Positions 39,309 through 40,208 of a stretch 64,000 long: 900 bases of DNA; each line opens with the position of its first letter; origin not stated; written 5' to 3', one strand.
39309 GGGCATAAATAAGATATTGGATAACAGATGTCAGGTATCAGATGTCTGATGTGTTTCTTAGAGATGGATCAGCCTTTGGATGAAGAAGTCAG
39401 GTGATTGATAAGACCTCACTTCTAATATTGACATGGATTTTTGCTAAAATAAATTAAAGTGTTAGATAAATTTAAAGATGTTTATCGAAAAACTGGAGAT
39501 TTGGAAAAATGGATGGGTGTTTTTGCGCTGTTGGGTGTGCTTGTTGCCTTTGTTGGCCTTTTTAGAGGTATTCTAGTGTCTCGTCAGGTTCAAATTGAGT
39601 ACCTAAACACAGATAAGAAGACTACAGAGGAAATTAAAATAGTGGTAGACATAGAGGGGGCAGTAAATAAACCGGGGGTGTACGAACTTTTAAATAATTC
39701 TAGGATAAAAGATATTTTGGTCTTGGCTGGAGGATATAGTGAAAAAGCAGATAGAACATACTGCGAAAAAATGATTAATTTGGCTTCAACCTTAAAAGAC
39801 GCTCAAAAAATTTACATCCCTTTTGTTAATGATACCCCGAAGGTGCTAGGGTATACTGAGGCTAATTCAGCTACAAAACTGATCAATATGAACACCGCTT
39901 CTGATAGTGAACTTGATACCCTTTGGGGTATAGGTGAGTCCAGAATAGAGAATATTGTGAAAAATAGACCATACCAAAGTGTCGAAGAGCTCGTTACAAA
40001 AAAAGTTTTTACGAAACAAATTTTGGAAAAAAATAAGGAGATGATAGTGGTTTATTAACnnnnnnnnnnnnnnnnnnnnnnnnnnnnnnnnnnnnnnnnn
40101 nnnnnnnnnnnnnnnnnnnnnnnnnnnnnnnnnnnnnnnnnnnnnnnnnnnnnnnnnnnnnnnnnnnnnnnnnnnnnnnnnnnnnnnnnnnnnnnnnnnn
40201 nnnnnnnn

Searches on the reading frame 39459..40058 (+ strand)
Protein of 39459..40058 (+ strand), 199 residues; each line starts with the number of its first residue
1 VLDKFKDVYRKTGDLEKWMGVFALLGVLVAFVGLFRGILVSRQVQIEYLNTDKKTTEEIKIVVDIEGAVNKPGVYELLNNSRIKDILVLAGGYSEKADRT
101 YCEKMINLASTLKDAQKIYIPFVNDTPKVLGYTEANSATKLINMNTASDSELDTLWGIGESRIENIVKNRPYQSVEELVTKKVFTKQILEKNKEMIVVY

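Call 3: search_protein_families(library=pfam, proteins=[window:39459-40058:+], max_evalue=0.01)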
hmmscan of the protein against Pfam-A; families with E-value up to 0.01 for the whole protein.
window:39459-40058:+ (199 aa): 4 families
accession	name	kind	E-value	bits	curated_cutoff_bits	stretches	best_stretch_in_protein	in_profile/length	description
PF12836.13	HHH_3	-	9.5e-10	38.9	27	1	140-195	4-63/65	Helix-hairpin-helix motif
PF10531.15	SLBB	-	2.4e-09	37.3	27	1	62-100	1-39/55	SLBB domain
PF22461.2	SLBB_2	-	0.0025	18.3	27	1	63-99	3-41/79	SLBB domain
PF06514.17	PsbU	-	0.009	16.4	24.5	0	139-198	12-74/93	Photosystem II 12 kDa extrinsic protein (PsbU)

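Call 4: search_protein_families(library=ncbifam, proteins=[window:39459-40058:+], max_evalue=0.01)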
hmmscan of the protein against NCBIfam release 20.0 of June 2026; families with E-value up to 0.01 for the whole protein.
window:39459-40058:+ (199 aa): 5 families
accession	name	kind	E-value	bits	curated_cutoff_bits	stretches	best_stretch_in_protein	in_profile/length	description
TIGR01259.1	comE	subfamily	3.4e-14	52.9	152.35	1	81-197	2-119/120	comEA protein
NF045978.1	ComEA_MAG0490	equivalog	1.6e-11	44.2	98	1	25-146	9-119/162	MAG0490 family ComEA-like DNA-binding protein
TIGR00426.1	TIGR00426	subfamily_domain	3.2e-07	30.3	53.1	1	141-198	7-69/69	competence protein ComEA helix-hairpin-helix repeat region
TIGR03028.1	EpsE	equivalog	0.0011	18.4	262.65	1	63-96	81-114/239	polysaccharide export protein EpsE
NF037980.1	T2SS_GspK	equivalog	0.0061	16.1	130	1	138-186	209-261/307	type II secretion system minor pseudopilin GspK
